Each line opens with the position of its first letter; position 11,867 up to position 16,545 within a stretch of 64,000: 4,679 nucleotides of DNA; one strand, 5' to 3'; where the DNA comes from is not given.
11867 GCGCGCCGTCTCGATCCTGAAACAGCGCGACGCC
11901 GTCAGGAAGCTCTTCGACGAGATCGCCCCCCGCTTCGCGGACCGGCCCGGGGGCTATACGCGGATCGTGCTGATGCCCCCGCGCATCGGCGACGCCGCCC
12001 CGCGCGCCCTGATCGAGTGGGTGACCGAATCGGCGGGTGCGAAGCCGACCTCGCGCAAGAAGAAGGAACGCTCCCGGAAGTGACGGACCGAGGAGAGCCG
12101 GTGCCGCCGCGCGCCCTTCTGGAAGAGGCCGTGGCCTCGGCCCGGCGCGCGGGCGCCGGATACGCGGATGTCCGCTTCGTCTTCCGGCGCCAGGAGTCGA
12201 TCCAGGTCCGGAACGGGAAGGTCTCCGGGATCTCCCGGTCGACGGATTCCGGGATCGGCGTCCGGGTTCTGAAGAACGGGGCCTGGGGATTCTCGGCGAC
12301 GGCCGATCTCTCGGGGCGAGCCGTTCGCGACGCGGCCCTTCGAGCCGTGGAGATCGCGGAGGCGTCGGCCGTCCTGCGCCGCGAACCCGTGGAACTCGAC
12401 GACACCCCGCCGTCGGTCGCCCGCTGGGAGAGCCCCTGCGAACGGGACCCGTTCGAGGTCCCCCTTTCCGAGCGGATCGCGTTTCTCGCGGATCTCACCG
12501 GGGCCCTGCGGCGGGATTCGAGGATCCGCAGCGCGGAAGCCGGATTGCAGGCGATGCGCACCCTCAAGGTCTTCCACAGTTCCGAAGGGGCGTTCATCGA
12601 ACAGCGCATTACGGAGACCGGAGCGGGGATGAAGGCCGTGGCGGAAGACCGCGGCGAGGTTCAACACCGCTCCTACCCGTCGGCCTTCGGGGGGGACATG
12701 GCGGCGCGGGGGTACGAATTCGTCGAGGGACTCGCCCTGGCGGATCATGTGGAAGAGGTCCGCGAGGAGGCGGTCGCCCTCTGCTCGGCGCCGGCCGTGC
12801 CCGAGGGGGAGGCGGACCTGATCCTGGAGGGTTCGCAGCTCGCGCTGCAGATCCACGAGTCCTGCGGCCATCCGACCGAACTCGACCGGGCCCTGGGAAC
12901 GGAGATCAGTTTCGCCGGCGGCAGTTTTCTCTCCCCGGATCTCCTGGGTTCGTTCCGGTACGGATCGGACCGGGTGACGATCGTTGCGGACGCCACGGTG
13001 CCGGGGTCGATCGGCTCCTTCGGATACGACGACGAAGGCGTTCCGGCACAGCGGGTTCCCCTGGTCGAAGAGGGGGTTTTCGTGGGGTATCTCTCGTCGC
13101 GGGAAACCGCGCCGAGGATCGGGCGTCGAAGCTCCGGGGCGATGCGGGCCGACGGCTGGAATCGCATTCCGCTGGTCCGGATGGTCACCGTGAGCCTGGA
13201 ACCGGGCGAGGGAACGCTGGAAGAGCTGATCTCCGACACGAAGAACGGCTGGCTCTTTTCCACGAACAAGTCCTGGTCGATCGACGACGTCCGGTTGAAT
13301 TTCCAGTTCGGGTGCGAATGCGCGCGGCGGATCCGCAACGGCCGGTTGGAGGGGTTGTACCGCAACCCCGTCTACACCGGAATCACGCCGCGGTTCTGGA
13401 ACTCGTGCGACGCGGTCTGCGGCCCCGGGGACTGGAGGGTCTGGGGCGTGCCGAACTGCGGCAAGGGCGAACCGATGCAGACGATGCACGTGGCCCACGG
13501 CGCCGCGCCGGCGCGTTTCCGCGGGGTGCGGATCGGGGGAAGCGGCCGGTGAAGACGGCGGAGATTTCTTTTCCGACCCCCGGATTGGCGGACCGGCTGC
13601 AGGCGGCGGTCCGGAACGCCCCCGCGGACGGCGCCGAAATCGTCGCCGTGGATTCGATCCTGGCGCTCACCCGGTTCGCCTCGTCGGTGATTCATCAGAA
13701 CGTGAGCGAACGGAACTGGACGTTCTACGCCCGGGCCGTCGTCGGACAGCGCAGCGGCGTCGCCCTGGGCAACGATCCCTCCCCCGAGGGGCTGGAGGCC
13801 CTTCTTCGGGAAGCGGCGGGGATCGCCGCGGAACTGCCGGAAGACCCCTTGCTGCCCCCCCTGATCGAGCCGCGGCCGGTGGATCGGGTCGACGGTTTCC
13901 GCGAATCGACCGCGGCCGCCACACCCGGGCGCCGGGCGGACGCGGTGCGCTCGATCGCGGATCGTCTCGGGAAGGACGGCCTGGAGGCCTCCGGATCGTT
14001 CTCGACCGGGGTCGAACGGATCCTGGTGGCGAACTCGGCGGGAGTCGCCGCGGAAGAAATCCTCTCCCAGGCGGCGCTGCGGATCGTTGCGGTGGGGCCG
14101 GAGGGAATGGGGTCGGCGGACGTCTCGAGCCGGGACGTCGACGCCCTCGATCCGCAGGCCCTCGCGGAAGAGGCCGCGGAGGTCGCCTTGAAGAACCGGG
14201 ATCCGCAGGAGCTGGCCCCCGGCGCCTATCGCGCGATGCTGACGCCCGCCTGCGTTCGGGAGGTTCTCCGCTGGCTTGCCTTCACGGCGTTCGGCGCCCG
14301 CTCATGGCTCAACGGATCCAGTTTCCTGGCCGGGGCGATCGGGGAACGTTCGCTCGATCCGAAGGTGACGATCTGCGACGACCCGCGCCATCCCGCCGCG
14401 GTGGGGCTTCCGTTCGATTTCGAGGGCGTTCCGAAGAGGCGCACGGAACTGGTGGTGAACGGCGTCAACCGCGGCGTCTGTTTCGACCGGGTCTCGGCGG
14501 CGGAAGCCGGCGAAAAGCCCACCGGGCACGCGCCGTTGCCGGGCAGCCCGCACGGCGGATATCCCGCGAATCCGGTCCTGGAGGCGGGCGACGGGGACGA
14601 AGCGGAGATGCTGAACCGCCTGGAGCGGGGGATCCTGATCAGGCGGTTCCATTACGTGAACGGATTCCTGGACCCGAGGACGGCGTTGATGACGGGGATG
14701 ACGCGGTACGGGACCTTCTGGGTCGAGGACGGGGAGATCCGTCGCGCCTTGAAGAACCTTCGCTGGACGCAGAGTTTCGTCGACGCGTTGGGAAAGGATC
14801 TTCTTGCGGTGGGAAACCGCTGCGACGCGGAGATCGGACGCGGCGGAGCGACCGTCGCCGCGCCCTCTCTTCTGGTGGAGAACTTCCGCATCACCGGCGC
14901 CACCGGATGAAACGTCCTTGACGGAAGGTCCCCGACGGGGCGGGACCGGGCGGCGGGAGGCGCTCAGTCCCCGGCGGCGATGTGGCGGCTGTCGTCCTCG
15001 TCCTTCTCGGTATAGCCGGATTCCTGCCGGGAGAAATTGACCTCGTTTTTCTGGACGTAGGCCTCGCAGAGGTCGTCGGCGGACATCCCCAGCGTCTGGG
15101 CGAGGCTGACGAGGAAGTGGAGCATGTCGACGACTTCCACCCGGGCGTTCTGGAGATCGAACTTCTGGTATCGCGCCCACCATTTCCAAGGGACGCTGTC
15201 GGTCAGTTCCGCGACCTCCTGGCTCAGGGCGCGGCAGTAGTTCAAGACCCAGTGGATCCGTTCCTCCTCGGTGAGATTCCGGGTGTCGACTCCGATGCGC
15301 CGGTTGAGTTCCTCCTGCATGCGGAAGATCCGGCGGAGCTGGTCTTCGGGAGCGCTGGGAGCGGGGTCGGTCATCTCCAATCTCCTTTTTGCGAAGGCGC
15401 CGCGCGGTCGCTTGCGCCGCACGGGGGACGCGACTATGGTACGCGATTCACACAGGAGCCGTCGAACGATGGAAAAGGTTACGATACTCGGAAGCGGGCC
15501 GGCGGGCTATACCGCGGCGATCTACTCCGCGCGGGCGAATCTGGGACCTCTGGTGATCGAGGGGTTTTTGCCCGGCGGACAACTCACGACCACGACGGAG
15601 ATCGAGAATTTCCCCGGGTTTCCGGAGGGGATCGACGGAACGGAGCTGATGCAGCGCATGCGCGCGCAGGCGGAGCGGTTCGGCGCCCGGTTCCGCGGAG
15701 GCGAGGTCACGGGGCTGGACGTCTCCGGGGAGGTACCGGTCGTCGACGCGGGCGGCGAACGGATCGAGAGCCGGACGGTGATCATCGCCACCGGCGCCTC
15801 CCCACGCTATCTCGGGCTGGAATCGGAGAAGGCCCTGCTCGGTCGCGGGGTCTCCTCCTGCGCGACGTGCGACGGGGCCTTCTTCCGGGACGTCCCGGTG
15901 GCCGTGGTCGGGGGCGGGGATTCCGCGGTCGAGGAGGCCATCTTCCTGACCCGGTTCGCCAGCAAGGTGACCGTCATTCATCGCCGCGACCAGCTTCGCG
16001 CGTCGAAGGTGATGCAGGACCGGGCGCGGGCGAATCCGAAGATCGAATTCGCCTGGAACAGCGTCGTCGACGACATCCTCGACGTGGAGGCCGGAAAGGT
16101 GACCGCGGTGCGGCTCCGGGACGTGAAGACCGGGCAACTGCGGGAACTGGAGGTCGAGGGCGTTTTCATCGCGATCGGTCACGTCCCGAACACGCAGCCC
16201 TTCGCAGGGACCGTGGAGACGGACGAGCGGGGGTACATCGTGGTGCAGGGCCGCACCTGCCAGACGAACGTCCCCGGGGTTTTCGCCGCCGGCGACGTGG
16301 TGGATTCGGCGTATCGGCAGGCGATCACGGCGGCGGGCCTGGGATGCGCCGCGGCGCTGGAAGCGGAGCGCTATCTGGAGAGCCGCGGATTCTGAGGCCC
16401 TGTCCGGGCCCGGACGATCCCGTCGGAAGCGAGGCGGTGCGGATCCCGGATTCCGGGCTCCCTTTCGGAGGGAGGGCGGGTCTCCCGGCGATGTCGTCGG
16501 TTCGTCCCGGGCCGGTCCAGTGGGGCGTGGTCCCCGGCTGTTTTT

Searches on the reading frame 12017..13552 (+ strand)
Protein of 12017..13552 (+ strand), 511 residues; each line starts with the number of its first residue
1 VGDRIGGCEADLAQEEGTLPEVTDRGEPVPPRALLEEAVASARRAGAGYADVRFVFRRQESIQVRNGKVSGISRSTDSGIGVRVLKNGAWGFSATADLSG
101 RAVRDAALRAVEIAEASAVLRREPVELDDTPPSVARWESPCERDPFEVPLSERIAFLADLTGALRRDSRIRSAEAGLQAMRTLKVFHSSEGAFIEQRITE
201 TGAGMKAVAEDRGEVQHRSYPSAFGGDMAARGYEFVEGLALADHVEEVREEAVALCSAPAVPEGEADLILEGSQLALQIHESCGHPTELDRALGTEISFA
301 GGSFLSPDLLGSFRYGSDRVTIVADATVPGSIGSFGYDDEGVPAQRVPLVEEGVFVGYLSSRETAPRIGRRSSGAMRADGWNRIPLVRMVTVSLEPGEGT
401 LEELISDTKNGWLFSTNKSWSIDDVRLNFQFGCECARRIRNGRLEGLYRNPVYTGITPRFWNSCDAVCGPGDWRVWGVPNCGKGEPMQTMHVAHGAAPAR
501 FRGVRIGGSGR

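Call 62: search_protein_families(library=pfam, proteins=[window:12017-13552:+], max_evalue=0.0001)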
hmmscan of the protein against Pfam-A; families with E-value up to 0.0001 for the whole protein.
window:12017-13552:+ (511 aa): 3 families
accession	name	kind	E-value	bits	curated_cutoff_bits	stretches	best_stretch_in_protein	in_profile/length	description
PF19289.4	PmbA_TldD_3rd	-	1.3e-33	116.4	22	1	264-473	2-202/220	PmbA/TldA metallopeptidase C-terminal domain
PF01523.21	PmbA_TldD_1st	-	4.4e-19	68.8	20.9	1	50-114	1-65/65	PmbA/TldA metallopeptidase domain 1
PF19290.4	PmbA_TldD_2nd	-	1.4e-09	38.8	20.9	1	144-255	2-108/109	PmbA/TldA metallopeptidase central domain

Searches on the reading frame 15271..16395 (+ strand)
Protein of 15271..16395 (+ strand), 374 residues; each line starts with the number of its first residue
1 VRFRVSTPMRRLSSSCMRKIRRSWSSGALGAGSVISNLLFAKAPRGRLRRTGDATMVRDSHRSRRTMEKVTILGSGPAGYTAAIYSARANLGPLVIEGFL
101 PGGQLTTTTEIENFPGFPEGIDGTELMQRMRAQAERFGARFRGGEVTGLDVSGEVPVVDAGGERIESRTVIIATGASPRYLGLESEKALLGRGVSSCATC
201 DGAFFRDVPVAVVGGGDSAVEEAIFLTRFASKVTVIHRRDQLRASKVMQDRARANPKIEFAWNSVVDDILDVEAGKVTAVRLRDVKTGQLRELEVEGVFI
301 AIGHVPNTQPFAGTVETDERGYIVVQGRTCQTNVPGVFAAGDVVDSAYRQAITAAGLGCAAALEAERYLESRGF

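Call 62: search_protein_families(library=pfam, proteins=[window:15271-16395:+], max_evalue=0.0001)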
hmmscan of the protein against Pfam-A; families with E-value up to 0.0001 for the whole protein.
window:15271-16395:+ (374 aa): 4 families
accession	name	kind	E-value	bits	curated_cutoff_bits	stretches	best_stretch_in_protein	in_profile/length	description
PF07992.20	Pyr_redox_2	-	2e-51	175.6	26.1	1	69-355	2-288/291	Pyridine nucleotide-disulphide oxidoreductase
PF13738.12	Pyr_redox_3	-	4.4e-22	79.1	30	1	145-341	103-305/305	Pyridine nucleotide-disulphide oxidoreductase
PF00070.33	Pyr_redox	-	4.8e-20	72.3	22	1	210-284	2-81/82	Pyridine nucleotide-disulphide oxidoreductase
PF01266.30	DAO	-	7.7e-07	29.4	27.9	1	121-179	146-207/353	FAD dependent oxidoreductase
